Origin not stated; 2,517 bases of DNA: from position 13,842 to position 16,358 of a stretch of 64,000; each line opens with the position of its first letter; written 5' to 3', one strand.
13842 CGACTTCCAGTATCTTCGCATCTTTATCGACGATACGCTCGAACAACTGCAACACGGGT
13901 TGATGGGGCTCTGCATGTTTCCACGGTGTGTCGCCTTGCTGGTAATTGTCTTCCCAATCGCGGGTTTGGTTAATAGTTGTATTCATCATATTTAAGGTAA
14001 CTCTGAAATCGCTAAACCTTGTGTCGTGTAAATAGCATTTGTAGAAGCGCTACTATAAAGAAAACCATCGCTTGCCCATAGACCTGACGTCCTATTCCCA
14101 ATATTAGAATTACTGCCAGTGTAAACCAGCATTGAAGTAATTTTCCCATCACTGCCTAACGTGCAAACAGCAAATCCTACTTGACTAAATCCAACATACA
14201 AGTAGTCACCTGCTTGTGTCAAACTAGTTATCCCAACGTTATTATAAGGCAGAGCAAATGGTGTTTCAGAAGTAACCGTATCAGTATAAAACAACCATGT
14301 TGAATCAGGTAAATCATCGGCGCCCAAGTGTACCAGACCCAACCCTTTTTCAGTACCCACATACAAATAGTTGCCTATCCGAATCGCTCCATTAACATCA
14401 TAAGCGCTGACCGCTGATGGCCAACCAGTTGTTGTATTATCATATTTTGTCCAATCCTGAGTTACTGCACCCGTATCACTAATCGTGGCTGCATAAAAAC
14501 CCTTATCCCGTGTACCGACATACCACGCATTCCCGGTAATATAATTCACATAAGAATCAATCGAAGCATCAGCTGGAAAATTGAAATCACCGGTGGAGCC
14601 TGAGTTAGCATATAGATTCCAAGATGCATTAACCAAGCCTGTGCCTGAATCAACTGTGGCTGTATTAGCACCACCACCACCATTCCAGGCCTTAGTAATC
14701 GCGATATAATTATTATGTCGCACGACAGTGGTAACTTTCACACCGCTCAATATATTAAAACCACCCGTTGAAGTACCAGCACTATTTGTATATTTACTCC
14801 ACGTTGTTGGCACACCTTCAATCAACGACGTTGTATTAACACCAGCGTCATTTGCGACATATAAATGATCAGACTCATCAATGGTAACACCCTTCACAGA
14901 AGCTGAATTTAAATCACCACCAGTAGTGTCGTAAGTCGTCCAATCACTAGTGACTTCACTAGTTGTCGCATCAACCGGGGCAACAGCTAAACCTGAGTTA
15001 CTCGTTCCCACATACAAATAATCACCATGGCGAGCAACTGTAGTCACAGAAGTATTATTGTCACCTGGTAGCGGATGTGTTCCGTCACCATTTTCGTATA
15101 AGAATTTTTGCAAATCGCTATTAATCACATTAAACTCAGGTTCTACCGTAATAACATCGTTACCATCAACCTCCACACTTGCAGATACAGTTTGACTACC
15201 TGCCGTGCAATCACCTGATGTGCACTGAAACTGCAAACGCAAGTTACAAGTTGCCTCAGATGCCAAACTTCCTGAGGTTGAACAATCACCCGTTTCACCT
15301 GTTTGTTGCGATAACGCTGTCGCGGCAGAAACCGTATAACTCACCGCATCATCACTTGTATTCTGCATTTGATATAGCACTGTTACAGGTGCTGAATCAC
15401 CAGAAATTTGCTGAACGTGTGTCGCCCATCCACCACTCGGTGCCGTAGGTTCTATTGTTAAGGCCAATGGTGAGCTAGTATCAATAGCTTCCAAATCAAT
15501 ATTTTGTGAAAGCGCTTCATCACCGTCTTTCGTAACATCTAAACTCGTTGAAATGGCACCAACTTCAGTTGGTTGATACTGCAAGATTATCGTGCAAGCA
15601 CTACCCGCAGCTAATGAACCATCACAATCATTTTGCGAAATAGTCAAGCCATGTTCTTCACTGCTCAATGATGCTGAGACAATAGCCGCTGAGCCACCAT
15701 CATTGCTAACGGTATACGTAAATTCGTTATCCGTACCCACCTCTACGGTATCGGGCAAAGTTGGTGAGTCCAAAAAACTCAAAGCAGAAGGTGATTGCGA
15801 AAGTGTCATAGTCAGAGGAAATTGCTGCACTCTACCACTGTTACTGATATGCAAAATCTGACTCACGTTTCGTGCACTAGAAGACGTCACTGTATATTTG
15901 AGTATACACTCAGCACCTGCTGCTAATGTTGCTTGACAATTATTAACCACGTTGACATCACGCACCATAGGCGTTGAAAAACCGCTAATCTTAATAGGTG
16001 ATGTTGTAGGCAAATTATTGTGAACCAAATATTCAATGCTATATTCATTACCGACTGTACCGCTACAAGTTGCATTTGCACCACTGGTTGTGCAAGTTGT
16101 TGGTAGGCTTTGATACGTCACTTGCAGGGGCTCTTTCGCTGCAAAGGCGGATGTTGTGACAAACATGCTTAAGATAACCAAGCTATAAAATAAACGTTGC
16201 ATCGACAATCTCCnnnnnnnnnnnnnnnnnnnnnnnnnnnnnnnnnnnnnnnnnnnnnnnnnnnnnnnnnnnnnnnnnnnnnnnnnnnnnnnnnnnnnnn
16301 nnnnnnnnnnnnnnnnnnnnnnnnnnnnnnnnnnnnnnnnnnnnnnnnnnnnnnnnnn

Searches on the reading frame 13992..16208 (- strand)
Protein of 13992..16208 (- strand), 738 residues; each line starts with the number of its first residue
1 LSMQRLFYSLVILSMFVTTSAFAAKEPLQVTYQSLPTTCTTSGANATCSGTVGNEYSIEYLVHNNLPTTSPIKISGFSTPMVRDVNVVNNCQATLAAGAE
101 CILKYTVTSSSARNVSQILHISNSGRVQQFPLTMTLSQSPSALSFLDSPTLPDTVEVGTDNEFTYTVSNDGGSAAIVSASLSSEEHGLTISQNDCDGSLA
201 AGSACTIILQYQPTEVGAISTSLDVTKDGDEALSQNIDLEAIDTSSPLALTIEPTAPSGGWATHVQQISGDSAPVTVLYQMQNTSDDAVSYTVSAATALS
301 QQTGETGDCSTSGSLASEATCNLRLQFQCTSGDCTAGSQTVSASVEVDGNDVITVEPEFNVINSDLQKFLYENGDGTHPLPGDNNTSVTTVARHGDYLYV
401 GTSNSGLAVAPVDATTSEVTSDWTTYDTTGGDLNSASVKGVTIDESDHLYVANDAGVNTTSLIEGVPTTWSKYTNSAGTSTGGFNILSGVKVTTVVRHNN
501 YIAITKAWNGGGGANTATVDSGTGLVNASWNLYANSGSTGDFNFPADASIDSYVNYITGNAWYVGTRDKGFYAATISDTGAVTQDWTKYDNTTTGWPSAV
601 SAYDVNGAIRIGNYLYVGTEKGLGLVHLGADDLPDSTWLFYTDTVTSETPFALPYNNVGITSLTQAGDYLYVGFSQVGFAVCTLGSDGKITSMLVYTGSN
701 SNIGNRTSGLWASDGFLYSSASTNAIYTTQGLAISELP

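Call 19: search_protein_families(library=pfam, proteins=[window:13992-16208:-], max_evalue=0.0001)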
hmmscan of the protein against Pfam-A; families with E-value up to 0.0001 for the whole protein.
window:13992-16208:- (738 aa): 1 family
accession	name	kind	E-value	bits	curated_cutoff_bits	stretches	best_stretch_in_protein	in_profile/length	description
PF15780.11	ASH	-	1.5e-08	35.1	27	1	154-229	18-92/98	Abnormal spindle-like microcephaly-assoc'd, ASPM-SPD-2-Hydin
